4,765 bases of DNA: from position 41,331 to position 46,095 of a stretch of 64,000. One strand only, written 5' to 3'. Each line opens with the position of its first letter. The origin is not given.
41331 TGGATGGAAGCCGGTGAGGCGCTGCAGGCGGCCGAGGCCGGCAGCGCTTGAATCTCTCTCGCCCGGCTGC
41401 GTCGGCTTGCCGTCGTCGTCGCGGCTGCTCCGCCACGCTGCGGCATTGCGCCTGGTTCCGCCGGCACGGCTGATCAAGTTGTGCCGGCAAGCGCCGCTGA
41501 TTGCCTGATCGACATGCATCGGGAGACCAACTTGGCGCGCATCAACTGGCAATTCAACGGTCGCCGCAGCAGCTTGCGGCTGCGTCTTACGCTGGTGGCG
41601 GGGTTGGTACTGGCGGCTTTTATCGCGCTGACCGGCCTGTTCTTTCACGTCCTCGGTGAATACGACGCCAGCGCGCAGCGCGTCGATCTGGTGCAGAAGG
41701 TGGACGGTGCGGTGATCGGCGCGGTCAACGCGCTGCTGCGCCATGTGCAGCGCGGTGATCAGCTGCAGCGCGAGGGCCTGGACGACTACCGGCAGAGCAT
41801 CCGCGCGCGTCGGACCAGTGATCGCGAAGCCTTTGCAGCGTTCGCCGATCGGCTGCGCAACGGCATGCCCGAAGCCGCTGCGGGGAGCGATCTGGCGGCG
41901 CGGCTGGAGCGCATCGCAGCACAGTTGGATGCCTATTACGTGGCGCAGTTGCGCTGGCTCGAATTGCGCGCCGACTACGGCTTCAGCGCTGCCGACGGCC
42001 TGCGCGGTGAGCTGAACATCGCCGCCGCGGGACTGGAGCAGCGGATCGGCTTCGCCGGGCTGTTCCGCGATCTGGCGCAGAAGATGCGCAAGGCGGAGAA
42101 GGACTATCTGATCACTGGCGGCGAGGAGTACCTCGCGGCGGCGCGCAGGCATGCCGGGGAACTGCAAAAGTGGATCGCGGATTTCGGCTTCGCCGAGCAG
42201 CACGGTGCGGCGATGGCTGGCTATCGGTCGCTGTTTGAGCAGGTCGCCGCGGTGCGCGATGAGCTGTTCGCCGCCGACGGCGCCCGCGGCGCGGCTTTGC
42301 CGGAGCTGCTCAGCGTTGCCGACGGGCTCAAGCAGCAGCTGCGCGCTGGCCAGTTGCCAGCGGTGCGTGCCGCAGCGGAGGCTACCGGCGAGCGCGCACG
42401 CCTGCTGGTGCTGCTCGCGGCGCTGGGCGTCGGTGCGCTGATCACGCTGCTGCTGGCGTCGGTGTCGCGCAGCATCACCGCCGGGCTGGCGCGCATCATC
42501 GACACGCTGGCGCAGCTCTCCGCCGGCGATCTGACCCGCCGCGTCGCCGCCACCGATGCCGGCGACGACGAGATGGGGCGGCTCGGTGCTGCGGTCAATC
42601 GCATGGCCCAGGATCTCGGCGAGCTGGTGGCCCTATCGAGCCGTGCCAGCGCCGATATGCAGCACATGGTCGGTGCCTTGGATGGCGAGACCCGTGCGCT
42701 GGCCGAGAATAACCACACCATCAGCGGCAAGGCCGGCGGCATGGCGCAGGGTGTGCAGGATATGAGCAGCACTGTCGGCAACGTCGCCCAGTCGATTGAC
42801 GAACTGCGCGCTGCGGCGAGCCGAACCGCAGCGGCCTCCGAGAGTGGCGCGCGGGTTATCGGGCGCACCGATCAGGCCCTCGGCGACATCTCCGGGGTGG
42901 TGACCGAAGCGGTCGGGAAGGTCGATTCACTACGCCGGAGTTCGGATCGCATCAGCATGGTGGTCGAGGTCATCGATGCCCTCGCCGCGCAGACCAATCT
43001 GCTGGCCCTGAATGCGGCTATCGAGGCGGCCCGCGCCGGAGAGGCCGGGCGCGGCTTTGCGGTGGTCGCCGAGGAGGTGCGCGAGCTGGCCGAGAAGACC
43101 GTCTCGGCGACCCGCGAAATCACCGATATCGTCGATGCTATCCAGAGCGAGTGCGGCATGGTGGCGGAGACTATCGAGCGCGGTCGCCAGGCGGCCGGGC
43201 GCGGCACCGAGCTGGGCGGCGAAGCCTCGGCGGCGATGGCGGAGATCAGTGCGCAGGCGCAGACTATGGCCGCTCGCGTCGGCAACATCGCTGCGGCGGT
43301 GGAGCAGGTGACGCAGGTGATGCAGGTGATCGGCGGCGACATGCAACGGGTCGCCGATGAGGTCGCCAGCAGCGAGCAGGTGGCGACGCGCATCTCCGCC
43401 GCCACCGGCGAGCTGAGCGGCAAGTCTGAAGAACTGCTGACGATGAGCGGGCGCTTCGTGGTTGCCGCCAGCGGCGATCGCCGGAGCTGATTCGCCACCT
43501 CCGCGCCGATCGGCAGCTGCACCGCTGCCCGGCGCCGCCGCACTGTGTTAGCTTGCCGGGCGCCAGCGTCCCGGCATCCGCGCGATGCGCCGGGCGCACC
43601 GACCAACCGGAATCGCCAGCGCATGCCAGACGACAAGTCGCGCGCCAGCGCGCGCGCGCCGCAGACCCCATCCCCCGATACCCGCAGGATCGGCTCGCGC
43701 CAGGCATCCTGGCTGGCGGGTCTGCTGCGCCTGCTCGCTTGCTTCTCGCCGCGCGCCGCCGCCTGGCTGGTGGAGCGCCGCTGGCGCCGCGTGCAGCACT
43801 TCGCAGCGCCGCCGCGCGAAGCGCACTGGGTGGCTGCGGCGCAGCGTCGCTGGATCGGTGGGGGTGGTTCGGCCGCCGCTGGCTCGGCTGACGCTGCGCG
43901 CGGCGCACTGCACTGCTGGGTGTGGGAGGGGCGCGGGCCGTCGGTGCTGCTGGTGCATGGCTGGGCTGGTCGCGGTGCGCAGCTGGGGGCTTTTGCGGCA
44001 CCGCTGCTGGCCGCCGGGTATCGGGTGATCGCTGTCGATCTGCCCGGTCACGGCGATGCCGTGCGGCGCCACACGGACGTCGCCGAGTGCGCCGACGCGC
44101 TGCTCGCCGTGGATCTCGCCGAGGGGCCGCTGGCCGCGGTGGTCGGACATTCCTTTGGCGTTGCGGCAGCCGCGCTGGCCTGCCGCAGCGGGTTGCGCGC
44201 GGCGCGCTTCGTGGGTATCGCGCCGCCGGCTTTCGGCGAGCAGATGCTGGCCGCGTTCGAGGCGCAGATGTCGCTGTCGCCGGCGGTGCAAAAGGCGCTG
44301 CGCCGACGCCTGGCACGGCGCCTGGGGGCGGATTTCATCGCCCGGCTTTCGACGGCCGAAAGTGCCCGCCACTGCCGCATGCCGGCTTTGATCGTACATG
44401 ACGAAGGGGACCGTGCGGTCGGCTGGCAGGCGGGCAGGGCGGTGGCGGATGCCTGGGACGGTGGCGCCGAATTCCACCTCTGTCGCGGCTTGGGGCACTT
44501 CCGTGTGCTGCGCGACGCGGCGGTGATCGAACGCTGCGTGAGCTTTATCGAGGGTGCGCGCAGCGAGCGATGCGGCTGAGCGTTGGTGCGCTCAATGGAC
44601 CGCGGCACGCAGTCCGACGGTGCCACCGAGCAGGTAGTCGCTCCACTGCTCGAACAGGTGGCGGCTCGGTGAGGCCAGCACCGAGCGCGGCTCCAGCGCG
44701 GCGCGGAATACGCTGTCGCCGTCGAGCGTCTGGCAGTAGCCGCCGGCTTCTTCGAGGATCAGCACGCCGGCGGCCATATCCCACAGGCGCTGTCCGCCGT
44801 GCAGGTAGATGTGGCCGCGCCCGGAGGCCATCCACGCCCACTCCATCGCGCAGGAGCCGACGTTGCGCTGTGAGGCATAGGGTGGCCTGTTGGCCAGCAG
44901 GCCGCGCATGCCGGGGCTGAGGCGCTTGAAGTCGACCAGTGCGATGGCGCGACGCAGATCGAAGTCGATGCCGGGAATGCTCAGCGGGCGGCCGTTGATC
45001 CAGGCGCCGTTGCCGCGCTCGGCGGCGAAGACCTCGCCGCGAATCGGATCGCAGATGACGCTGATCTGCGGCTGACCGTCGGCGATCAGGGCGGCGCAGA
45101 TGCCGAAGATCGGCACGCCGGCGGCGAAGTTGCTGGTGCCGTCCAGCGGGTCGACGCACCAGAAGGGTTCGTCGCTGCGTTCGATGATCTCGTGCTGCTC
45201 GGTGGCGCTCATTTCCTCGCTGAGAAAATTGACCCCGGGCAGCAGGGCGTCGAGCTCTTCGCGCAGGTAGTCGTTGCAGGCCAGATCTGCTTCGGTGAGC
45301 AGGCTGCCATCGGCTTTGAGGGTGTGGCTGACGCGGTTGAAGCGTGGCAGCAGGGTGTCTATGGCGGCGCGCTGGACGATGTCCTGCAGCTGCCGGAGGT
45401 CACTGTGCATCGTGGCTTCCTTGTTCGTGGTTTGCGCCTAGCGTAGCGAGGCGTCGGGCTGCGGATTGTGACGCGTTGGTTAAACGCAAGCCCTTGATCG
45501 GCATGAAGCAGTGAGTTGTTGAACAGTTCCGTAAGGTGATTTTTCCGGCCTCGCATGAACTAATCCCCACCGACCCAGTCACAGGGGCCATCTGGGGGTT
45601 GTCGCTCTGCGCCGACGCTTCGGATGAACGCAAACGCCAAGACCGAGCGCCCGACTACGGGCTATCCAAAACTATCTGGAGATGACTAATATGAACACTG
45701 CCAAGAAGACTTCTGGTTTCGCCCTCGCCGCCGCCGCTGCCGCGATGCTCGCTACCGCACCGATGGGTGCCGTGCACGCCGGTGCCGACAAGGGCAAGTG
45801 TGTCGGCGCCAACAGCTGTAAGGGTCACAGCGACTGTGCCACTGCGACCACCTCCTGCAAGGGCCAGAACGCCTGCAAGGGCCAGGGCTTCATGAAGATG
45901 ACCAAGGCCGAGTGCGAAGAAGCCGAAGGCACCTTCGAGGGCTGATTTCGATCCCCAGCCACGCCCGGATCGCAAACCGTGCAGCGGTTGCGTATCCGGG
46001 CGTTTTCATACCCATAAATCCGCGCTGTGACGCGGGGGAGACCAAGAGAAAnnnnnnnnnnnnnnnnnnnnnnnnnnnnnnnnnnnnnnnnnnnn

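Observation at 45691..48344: MNIO (DUF692)-DUF2063 RiPP cluster with two tandem exported six-cysteine precursors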

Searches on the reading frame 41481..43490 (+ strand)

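Call 33: search_protein_families(library=pfam, proteins=[window:41481-43490:+], max_evalue=0.00001)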
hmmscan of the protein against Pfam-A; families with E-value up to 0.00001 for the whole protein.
window:41481-43490:+ (669 aa): 2 families
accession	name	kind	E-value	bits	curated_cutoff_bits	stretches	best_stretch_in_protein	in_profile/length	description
PF00015.26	MCPsignal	-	9.1e-41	140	34.6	1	473-626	17-170/172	Methyl-accepting chemotaxis protein (MCP) signalling domain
PF00672.30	HAMP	-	2.6e-10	40.9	25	1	328-379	2-51/53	HAMP domain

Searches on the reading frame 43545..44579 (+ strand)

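Call 33: search_protein_families(library=pfam, proteins=[window:43545-44579:+], max_evalue=0.00001)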
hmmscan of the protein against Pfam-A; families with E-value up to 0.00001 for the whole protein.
window:43545-44579:+ (344 aa): 3 families
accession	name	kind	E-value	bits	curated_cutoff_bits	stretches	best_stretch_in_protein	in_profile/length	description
PF12697.13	Abhydrolase_6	-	6.4e-14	53.6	26.3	1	134-329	1-216/217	Alpha/beta hydrolase family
PF00561.26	Abhydrolase_1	-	1.7e-12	48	25.8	1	132-292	1-163/245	alpha/beta hydrolase fold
PF12146.15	Hydrolase_4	-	1.9e-08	34.3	27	1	133-248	6-130/239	Serine aminopeptidase, S33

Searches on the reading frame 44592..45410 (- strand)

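Call 3: search_protein_families(library=ncbifam, proteins=[window:44592-45410:-], max_evalue=0.01)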
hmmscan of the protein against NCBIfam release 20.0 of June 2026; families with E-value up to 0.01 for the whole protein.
window:44592-45410:- (272 aa): 9 families
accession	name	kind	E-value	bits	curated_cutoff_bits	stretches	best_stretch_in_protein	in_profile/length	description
TIGR02067.1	his_9_HisN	equivalog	2.1e-31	109.3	275.15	1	11-235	7-230/252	histidinol-phosphatase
TIGR01331.1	bisphos_cysQ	equivalog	6.1e-31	107.9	228.8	1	7-233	4-231/250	3'(2'),5'-bisphosphate nucleotidase CysQ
NF009321.0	PRK12676.1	equivalog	3.7e-29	101.6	264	1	31-253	37-255/264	bifunctional fructose-bisphosphatase/inositol-phosphate phosphatase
NF008027.1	PRK10757.1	equivalog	1.8e-21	76.2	332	1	70-232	67-233/267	inositol-1-monophosphatase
NF008182.0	PRK10931.1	equivalog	1.2e-16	60.6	379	1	27-233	26-227/246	3'(2'),5'-bisphosphate nucleotidase CysQ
NF010678.0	PRK14076.1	equivalog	3.8e-12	45.9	493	1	32-234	36-256/570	bifunctional NADP phosphatase/NAD kinase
TIGR01330.1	bisphos_HAL2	equivalog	2.8e-11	42.8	267.05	2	83-122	136-174/359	3'(2'),5'-bisphosphate nucleotidase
NF006780.0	PRK09293.1-4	equivalog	0.00027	20.1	358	1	14-110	41-132/343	class 1 fructose-bisphosphatase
NF006786.0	PRK09293.3-3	subfamily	0.00057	19.2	428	1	27-98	32-99/286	class 1 fructose-bisphosphatase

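Call 4: search_protein_families(library=pfam, proteins=[window:44592-45410:-], max_evalue=0.01)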
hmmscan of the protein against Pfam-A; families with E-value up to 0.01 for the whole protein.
window:44592-45410:- (272 aa): 1 family
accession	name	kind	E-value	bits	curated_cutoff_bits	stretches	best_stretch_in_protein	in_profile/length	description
PF00459.30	Inositol_P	-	9.6e-49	166.7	27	1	13-253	13-259/271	Inositol monophosphatase family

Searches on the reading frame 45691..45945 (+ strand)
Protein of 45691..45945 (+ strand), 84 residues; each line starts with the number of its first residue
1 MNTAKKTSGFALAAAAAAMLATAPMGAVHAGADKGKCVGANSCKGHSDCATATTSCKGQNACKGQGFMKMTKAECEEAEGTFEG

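Call 3: search_protein_families(library=ncbifam, proteins=[window:45691-45945:+], max_evalue=0.01)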
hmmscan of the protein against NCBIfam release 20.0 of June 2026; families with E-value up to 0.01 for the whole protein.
window:45691-45945:+ (84 aa): 1 family
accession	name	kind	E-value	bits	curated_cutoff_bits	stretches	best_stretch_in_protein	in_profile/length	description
NF050166.1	Cu_RiPP_BufA2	equivalog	3.8e-25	87.9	60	1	10-82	2-78/79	BufA2 family periplasmic bufferin-type metallophore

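Call 4: search_protein_families(library=pfam, proteins=[window:45691-45945:+], max_evalue=0.01)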
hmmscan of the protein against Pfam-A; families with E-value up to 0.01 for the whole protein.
window:45691-45945:+ (84 aa): 1 family
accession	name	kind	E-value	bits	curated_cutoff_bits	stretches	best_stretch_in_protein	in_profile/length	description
PF24646.2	DUF7640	-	0.0021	18.7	28.1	1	32-65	16-87/121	Domain of unknown function (DUF7640)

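Call 36: search_solved_structures(query=window:45691-45945:+, max_evalue=1, show_alignments=1)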
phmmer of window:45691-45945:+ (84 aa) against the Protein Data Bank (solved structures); distinct sequences matched with E-value up to 1: 1.
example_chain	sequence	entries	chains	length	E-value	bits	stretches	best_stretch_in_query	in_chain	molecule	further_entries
9sbf_A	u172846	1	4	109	0.74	13.9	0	59-73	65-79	Protein elav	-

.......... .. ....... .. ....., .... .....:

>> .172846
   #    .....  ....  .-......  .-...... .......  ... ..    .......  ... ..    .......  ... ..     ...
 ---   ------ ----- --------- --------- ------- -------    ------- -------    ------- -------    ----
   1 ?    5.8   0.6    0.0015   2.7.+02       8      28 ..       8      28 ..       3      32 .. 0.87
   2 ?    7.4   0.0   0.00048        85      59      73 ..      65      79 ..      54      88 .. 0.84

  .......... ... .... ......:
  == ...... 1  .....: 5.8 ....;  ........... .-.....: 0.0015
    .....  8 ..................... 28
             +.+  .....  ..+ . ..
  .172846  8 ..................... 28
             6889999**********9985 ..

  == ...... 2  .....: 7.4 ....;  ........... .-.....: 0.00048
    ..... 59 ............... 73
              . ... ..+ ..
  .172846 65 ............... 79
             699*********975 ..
